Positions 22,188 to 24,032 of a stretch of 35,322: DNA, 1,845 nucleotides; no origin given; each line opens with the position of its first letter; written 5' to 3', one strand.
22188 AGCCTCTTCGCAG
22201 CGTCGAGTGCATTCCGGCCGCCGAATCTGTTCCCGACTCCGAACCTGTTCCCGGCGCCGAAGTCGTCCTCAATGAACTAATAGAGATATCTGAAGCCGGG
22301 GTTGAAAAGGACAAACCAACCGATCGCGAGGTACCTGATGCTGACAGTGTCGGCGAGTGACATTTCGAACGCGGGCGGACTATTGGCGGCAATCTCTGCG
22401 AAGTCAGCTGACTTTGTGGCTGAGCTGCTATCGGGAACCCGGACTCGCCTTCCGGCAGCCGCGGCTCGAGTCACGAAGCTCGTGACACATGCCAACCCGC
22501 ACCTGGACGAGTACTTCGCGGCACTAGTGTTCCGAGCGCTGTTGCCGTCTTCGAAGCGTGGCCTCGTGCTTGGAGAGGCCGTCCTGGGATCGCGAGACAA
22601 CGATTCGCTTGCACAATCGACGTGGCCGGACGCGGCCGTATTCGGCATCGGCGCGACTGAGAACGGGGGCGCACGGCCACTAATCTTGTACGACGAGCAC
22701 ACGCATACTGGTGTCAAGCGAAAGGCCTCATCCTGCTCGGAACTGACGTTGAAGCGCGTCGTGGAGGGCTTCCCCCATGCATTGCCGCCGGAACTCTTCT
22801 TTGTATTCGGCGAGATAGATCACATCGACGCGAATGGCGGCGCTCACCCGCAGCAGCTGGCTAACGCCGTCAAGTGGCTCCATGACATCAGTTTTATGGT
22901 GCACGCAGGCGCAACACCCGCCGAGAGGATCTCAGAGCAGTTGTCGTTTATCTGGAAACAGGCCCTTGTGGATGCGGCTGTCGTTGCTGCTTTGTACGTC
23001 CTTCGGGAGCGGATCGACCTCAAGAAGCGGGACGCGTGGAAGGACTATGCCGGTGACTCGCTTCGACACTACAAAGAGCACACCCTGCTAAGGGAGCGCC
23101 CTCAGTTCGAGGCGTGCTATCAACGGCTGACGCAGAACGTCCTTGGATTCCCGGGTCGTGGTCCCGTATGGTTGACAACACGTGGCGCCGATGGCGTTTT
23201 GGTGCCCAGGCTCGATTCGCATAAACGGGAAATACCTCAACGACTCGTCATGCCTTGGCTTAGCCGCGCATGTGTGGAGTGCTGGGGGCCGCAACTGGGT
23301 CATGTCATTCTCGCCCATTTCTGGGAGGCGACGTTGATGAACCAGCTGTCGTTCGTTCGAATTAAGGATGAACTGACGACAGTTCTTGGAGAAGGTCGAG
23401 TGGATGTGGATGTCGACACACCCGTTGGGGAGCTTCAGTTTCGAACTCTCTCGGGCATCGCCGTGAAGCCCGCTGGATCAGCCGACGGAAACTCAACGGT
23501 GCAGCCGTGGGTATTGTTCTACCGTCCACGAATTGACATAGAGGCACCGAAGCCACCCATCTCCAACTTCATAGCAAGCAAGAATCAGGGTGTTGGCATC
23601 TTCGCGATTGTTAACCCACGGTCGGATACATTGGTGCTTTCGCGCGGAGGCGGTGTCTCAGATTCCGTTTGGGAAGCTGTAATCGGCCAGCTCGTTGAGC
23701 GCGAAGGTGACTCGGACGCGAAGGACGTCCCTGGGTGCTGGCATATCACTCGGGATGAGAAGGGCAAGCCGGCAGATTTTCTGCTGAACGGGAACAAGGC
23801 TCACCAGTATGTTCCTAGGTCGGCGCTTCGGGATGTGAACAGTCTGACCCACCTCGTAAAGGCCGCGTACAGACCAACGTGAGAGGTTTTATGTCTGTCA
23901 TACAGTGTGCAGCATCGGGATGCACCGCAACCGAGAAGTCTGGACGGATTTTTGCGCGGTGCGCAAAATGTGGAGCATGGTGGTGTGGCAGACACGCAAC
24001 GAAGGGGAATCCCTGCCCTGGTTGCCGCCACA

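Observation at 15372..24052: Candidate undescribed multi-gene conflict system: TerY-P triad embedded in one operon with a radical SAM, coiled-coil protein, pseudo-AAA/ClpB-type ATPase and a MYG1/DHH-like protein, bracketed by two Zn-ribbon mini-ORFs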

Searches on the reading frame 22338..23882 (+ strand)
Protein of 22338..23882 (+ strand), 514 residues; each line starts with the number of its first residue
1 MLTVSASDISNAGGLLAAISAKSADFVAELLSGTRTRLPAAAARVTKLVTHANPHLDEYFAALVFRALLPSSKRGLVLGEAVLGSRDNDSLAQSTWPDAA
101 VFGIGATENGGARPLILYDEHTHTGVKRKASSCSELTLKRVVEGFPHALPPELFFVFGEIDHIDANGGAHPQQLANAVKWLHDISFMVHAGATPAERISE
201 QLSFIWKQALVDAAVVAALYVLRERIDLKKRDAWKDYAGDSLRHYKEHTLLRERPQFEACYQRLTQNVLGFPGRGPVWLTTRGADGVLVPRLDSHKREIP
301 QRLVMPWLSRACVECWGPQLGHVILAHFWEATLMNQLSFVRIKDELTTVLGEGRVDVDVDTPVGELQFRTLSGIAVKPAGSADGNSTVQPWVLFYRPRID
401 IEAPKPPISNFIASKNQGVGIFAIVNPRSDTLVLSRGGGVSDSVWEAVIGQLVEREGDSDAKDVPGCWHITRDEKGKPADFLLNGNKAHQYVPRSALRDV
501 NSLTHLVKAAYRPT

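Call 5: search_protein_families(library=pfam, proteins=[window:22338-23882:+], max_evalue=0.01)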
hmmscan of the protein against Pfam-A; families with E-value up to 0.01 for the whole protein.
window:22338-23882:+ (514 aa): 0 families

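Call 6: search_protein_families(library=padloc, proteins=[window:22338-23882:+], max_evalue=0.01)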
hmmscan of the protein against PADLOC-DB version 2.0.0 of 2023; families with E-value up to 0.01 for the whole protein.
window:22338-23882:+ (514 aa): 0 families

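Call 7: search_protein_families(library=ncbifam, proteins=[window:22338-23882:+], max_evalue=0.01)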
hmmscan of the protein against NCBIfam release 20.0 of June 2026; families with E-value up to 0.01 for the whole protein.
window:22338-23882:+ (514 aa): 0 families

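Call 9: find_homologous_proteins(query=window:22338-23882:+)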
Query window:22338-23882:+ (514 aa): 26 proteins with E <= 0.001 among 8000 candidates.
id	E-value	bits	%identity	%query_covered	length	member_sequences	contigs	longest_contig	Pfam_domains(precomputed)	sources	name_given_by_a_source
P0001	0.0e+0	1177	100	100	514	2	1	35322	-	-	-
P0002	5.8e-165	568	50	99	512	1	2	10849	-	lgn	-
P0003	2.0e-129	451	43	100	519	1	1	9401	-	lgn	-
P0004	3.8e-125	437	41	100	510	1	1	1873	-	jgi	jgi:hypothetical protein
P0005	1.2e-122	428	42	99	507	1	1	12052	-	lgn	-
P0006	2.1e-120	421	41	99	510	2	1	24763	-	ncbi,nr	ncbi:MAG: hypothetical protein HUU50_06840 [Candidatus Brocadiae bacterium]|nr:hypothetical protein 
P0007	3.6e-117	410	40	99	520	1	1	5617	-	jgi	jgi:hypothetical protein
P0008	4.6e-110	387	42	97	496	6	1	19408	-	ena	-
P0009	7.6e-108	380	41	97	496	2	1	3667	-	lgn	-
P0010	2.4e-105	371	39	99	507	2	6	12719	-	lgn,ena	-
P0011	7.9e-105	370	38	99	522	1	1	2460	-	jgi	-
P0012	7.7e-98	347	38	97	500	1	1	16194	-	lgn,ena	-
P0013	1.5e-85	306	35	99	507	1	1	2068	-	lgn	-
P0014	1.6e-81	293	34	99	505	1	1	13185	-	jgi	jgi:hypothetical protein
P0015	4.9e-79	284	34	98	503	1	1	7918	-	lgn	-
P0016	4.2e-76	275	34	99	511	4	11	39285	-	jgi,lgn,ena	jgi:hypothetical protein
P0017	3.9e-70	255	32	99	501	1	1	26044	-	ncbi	ncbi:MAG: hypothetical protein AB2A00_26825 [Myxococcota bacterium]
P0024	1.9e-40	157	27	93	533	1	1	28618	-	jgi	-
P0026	1.0e-38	151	28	99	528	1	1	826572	-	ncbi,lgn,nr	ncbi:MAG: hypothetical protein JNM55_20950 [Anaerolineales bacterium]|nr:hypothetical protein [Anaer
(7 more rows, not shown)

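Call 10: search_solved_structures(query=window:22338-23882:+, max_evalue=10)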
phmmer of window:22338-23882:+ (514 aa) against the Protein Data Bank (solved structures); distinct sequences matched with E-value up to 10: 0.

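Call 12: find_encoding_contigs(protein=P0006, flank=10000, max_places=2)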
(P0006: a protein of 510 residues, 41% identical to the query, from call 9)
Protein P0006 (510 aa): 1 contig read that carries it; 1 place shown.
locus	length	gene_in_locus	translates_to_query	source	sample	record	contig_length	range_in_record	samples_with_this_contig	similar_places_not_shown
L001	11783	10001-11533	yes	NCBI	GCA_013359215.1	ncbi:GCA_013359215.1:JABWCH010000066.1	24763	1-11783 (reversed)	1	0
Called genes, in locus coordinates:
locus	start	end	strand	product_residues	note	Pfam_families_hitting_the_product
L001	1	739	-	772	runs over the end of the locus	PF00515:TPR_1 (faint)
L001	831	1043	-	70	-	-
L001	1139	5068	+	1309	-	PF13401:AAA_22 (faint), PF24883:NPHP3_N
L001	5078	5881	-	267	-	PF00158:Sigma54_activat, PF14532:Sigma54_activ_2 (weak)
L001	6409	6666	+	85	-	-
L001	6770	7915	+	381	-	-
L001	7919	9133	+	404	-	PF00069:Pkinase (weak)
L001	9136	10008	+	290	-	PF13672:PP2C_2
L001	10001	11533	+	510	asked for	-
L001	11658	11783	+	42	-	PF04970:LRAT (weak)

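Call 13: find_encoding_contigs(protein=P0017, flank=10000, max_places=2)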
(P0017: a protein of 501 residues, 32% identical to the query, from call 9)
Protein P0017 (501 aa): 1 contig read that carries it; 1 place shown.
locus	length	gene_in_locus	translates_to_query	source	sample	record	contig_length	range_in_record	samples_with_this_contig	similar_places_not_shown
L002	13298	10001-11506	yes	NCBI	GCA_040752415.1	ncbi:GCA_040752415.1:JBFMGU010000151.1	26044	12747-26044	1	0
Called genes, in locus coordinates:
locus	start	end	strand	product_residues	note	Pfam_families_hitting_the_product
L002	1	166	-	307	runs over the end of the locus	PF13814:Replic_Relax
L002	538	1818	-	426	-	-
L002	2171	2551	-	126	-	-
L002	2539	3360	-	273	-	-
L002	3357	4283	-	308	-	-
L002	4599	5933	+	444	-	-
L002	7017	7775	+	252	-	PF00092:VWA (weak)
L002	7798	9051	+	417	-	PF00069:Pkinase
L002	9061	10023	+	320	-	PF13672:PP2C_2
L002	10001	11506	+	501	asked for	-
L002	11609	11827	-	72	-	-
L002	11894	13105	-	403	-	PF13408:Zn_ribbon_recom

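Call 14: find_encoding_contigs(protein=P0026, flank=10000, max_places=2)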
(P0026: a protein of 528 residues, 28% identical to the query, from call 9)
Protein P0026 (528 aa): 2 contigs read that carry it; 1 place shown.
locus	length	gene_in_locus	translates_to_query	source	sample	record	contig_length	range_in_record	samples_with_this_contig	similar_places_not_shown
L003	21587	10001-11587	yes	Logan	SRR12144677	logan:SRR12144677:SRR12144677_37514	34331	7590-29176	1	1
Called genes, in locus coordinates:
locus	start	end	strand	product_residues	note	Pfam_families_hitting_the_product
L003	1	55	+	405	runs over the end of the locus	PF00712:DNA_pol3_beta (weak)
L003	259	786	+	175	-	-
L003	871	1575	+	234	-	PF04002:RadC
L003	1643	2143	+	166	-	-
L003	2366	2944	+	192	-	-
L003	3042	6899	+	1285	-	PF19587:DUF6094, PF00176:SNF2-rel_dom (faint)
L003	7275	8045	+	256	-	-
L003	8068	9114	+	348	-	PF00069:Pkinase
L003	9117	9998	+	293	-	PF13672:PP2C_2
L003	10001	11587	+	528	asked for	-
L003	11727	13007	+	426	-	PF00656:Peptidase_C14, PF07603:Lcl_C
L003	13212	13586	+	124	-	-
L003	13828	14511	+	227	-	PF00196:GerE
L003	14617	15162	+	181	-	-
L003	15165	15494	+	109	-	PF26485:DUF8156 (faint)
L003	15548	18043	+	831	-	PF00136:DNA_pol_B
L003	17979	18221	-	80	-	PF01726:LexA_DNA_bind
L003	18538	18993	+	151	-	PF01661:Macro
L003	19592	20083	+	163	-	-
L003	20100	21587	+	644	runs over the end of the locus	PF01435:Peptidase_M48 (faint)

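Call 20: find_encoding_contigs(protein=P0002, flank=10000, max_places=2)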
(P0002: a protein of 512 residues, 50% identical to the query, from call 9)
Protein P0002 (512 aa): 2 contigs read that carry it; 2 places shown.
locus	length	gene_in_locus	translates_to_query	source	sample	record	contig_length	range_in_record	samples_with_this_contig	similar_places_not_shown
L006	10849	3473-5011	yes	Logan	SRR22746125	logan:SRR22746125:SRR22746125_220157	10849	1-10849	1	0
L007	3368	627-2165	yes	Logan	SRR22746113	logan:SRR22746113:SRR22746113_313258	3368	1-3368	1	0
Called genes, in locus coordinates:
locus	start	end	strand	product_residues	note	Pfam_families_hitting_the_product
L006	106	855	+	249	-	-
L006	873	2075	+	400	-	PF00069:Pkinase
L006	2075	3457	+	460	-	PF13672:PP2C_2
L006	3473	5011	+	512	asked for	-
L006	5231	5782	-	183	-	-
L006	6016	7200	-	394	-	PF14659:Phage_int_SAM_3, PF00589:Phage_integrase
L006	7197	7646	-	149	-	PF12728:HTH_17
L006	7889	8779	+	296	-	-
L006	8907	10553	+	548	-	PF11074:DUF2779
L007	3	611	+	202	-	?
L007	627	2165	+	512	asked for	-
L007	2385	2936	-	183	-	-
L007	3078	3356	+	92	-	-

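Call 28: predict_structure(alignment_id=A1)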
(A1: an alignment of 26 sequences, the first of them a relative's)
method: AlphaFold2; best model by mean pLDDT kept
length: 514 residues; sequences in the alignment: 26
mean_pLDDT: 92.6   pTM: 0.91
mean pLDDT of the five models: 92.6, 91.4, 91.1, 90.9, 90.4
residues with pLDDT >= 90: 408; 70-90: 96; 50-70: 9; < 50: 1
segments of 3 or more residues with pLDDT < 50: none
pLDDT, mean of each block of 10 residues (from residue 1): 95 94 98 95 96 96 97 93 93 96 93 96 86 97 96 96 87 94 89 85 94 98 90 88 96 93 94 76 83 91 94 97 96 95 96 92 97 90 82 95 95 96 94 96 96 93 87 87 90 92 96 70
secondary structure, 60 per line:
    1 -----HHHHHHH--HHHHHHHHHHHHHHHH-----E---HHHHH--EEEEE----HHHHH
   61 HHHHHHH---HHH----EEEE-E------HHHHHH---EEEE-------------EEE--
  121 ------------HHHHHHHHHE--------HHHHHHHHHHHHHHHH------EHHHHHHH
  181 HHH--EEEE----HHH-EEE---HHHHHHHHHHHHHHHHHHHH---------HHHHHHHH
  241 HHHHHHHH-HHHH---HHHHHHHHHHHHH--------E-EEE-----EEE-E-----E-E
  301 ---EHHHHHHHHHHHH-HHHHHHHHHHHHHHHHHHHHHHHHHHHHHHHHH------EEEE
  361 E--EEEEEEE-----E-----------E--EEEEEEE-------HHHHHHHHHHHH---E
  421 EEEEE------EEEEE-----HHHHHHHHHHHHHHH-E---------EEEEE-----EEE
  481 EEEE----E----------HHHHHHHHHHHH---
elements in order: H6-12 H15-30 H40-44 E47-51 H56-67 E78-81 H90-95 E99-102 E116-118 H133-141 H151-166 H174-183 E186-189 E198-200 H204-223 H233-248 H250-253 H257-269 E280-282 E288-290 H305-316 H318-350 E357-361 E364-370 E391-397 H405-416 E420-425 E432-436 H442-456 E468-472 E478-484 H500-511
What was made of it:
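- On DHH / MYG1 phosphoesterases: The model itself is confident (call 28).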

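Call 31: fold_search(model_id=the predicted structure, library=pdb)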
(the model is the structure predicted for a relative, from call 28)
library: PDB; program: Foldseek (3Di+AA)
matches with E <= 10: 328; with E <= 0.001: 1
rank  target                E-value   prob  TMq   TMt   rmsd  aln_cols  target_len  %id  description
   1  2qb6_A                5.1e-04  0.89  0.18  0.23  19.0       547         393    8  Saccharomyces cerevisiae cytosolic exopolyphosphatase, sulfate complex (released 2007-12-11)
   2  5yh1                  1.5e-02  0.75  0.30  0.33  14.7       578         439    9  Member of s1p family of ribosomal proteins PF0399 DHH domain (released 2018-08-01)
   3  7bhi_B                2.7e-02  0.72  0.33  0.37  15.7       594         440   11  Crystal structure of RecJ-Cdc45 from Methanothermobacter Thermoautotrophicus (released 2022-07-20)
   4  7bhi_A                3.2e-02  0.66  0.32  0.36  14.8       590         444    9  Crystal structure of RecJ-Cdc45 from Methanothermobacter Thermoautotrophicus (released 2022-07-20)
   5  7bih_A                5.6e-02  0.63  0.33  0.37  13.9       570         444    9  Crystal structure of RecJ-Cdc45 from Methanothermobacter Thermoautotrophicus in the closed state. (released 2022-07-27)
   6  5ipp_B                6.9e-02  0.51  0.26  0.37  11.1       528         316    9  Structure of Bacillus NanoRNase A active site mutant bound to a mononucleotide (released 2017-08-02)
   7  8j09_B                1.2e-01  0.18  0.24  0.23  16.6       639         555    8  Crystal structure of the Sld3 Cdc45-binding-domain, in complex with Cdc45 (released 2024-05-29)
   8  2eb0_A                1.3e-01  0.18  0.17  0.24  15.4       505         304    9  Crystal structure of Methanococcus jannaschii putative family II inorganic pyrophosphatase (released 2007-08-07)
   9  1wpm_A                1.5e-01  0.15  0.16  0.22  16.3       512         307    8  Structure of Bacillus subtilis inorganic pyrophosphatase (released 2004-11-23)
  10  1k23_C                1.7e-01  0.47  0.16  0.23  11.9       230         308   12  Inorganic Pyrophosphatase (Family II) from Bacillus subtilis (released 2001-10-31)
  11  2iw4_B                1.7e-01  0.18  0.16  0.25  16.7       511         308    9  CRYSTAL STRUCTURE OF BASILLUS SUBTILIS FAMILY II INORGANIC PYROPHOSPHATASE MUTANT, H98Q, IN COMPLEX WITH PNP (released 2006-11-07)
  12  8z5x_S                1.8e-01  0.44  0.11  0.34  12.0       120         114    7  Cryo-EM structure of the MS ring with the proximal rod and the export apparatus (C1) within the polar flagellar motor (released 2025-10-22)
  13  8wkq_WJ               1.8e-01  0.51  0.10  0.38  12.5       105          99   10  Cryo-EM structure of the MS ring (C1) with export apparatus and proximal rod within the flagellar motor-hook complex  (released 2024-09-04)
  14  2eb0_B                1.9e-01  0.16  0.19  0.26  14.2       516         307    9  Crystal structure of Methanococcus jannaschii putative family II inorganic pyrophosphatase (released 2007-08-07)
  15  8wkq_WF               2.4e-01  0.51  0.10  0.36  12.3       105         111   10  Cryo-EM structure of the MS ring (C1) with export apparatus and proximal rod within the flagellar motor-hook complex  (released 2024-09-04)
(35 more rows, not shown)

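Call 87: find_encoding_contigs(protein=P0016, flank=10000, max_places=2)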
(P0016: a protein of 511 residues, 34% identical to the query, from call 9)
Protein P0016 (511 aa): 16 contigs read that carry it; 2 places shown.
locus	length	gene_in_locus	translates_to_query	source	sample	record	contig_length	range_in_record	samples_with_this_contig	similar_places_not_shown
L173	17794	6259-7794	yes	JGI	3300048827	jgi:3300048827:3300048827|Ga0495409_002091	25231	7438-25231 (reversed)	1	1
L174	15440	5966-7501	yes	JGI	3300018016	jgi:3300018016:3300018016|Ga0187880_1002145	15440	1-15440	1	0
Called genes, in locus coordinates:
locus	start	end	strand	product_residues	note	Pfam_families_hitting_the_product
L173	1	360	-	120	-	?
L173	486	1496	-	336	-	-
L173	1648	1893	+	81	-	-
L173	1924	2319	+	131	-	PF01850:PIN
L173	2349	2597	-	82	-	-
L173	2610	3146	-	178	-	-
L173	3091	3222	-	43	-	-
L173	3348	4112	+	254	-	-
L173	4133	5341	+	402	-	PF00069:Pkinase (faint)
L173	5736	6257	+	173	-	-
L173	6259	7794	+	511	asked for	-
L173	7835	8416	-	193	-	PF04011:LemA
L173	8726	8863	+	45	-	PF12770:CHAT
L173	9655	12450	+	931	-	PF12969:DUF3857, PF01841:Transglut_core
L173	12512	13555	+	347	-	PF00493:MCM (weak), PF20030:bpMoxR (weak), PF07726:AAA_3, PF07728:AAA_5, PF17863:AAA_lid_2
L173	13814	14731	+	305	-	PF01882:DUF58, PF13519:VWA_2 (faint)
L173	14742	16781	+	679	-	PF07584:BatA, PF13519:VWA_2 (weak)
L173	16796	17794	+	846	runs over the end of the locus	-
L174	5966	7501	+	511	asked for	-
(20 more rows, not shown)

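Call 88: find_encoding_contigs(protein=P0008, flank=10000, max_places=1)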
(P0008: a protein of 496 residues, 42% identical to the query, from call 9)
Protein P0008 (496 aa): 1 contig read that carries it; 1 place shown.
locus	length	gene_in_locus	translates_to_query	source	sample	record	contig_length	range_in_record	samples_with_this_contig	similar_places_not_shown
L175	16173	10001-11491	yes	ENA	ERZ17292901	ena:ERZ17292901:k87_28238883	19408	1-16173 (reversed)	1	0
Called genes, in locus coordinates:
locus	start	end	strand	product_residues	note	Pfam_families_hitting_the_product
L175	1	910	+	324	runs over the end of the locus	PF01925:TauE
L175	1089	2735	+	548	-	PF00149:Metallophos, PF02872:5_nucleotid_C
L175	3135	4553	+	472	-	-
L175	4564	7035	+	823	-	PF13521:AAA_28 (faint), PF13238:AAA_18 (faint), PF05496:RuvB_N (faint), PF05621:TniB (faint), PF00004:AAA, PF17866:AAA_lid_6, PF00004:AAA, PF17866:AAA_lid_6, +6 more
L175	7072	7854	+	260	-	-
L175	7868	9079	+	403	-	PF00069:Pkinase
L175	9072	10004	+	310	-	PF13672:PP2C_2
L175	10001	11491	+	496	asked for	-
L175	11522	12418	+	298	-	PF08378:NERD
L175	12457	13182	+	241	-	PF00362:Integrin_beta (faint), PF25106:VWA_4 (faint)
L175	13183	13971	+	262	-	-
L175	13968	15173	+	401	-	PF07714:PK_Tyr_Ser-Thr, PF00069:Pkinase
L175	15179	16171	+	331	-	?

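Call 89: find_encoding_contigs(protein=P0024, flank=10000, max_places=1)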
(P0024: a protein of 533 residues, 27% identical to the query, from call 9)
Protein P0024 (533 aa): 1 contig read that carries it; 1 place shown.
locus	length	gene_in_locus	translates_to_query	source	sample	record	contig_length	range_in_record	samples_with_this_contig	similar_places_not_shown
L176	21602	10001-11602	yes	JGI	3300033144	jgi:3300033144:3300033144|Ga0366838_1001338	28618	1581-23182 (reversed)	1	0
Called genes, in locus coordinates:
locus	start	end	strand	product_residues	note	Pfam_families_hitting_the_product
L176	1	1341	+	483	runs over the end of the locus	-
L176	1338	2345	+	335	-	-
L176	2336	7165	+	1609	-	PF00270:DEAD (faint), PF04851:ResIII (faint), PF00271:Helicase_C, PF22590:Cas3-like_C_2 (faint)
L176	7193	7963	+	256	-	-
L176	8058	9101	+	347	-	PF00069:Pkinase, PF01636:APH (faint)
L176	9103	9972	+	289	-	PF13672:PP2C_2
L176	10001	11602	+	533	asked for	-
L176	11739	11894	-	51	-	-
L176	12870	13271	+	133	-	-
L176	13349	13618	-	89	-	-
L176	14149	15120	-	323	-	-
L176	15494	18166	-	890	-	PF08275:DNAG_N (weak), PF06048:DUF927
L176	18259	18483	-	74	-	-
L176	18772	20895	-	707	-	-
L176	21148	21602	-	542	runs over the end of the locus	PF00239:Resolvase, PF07508:Recombinase, PF13408:Zn_ribbon_recom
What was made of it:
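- The tetrad stands alone or with other neighbours in L001, L002, L003, L006, L173/174 and L176 (calls 12-14, 20, 87, 89).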

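Call 90: search_protein_families(library=pfam, alignment_id=A1, max_evalue=5)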
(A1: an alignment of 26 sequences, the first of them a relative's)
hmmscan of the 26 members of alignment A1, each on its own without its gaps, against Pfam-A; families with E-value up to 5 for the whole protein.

A. member 1, P0001 (514 aa): 0 families

B. families by the number of members that match (of 26 scanned): 7 families
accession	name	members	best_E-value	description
PF20828.2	ATV_ORF273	1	0.029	Acidianus two-tailed virus, ORF273 protein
PF22427.2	SMMA_C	1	0.043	Maltogenic amylase, C-terminal domain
PF13783.11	DUF4177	1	0.1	Domain of unknown function (DUF4177)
PF12893.14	Lumazine_bd_2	1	0.12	Putative lumazine-binding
PF18452.7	Ig_6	1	0.18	Immunoglobulin domain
PF10042.14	DUF2278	1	0.19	Uncharacterized conserved protein (DUF2278)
PF10205.14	KLRAQ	1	0.21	Predicted coiled-coil domain-containing protein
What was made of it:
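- On DHH / MYG1 phosphoesterases: None of the 26 family members hits these Pfam models even at E 5 (call 90).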

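Call 91: search_solved_structures(query=A1, max_evalue=10)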
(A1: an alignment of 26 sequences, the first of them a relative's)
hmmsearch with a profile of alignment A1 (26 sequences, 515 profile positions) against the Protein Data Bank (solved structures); distinct sequences matched with E-value up to 10: 2.
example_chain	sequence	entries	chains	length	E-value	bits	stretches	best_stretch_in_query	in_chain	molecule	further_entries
10dq_Z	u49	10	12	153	0.7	11.8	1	240-302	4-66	Inner kinetochore subunit NKP2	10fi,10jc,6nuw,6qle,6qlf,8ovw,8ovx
6qld_Z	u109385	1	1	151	0.8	11.6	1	241-302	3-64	Inner kinetochore subunit NKP2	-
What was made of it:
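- On DHH / MYG1 phosphoesterases: The profile search against PDB sequences was empty (call 91).
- Closest known: DHH/DHHA phosphoesterases. Different: No Pfam or PDB sequence-profile hit was obtained for any of 26 members (calls 90, 91).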

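Call 103: search_protein_families(library=padloc, proteins=[L175:4564-7035:+, L175:3135-4553:+], max_evalue=0.01)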
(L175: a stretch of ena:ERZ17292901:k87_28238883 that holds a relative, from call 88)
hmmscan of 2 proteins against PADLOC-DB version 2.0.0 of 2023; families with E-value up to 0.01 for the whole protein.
L175:4564-7035:+ (823 aa): 11 families
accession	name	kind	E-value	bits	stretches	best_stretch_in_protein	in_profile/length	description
PDLC04232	IetA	-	2e-11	41.9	2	271-405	60-189/330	-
PDLC02196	IetA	-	2.4e-11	41.7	2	299-479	94-269/374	-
PDLC03838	DolB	-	4.4e-10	37.4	0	589-628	152-191/375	-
PDLC00915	TRIP13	-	1.4e-09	35.8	1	583-666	41-126/302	TRIP13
PDLC02195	IetA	-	5.8e-08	30.4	2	325-481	136-286/395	-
PDLC05079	PDC-S73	-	1.1e-05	22.4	1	601-632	189-220/752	-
PDLC04140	mad8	-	1.8e-05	22.4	0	328-496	29-148/314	mads_8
PDLC00914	TRIP13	-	2.2e-05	22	0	329-480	74-236/302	TRIP13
PDLC02911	VakA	-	0.00022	19.8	0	329-348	5-24/163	-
PDLC00141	GajB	-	0.0039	13.5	0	599-622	11-34/572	UrvD helicase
PDLC04606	PDC-M37B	-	0.0045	14.2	0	569-626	141-197/390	-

L175:3135-4553:+ (472 aa): 8 families
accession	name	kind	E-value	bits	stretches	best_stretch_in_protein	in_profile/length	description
PDLC00648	ZorA3|ZorA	-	0.00023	18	1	35-256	263-481/692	MotA/ExbB/TolQ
PDLC00598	ZorA1|ZorA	-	0.00041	16.9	1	32-162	350-477/663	MotA/ExbB/TolQ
PDLC03865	LmuB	-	0.0014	14.9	1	20-146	536-669/1007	-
PDLC02714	PbeC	-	0.0016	15.4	1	48-163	366-483/651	PbeC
PDLC00637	ZorA2|ZorA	-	0.0021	14.9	1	41-151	219-323/420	MotA/ExbB/TolQ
PDLC00640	ZorA2|ZorA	-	0.0021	14.8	1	51-141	368-462/590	MotA/ExbB/TolQ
PDLC04634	PDC-M40C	-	0.0024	15.6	1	48-171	173-295/344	-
PDLC00638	ZorA2|ZorA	-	0.0052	13.6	1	41-138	379-480/545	MotA/ExbB/TolQ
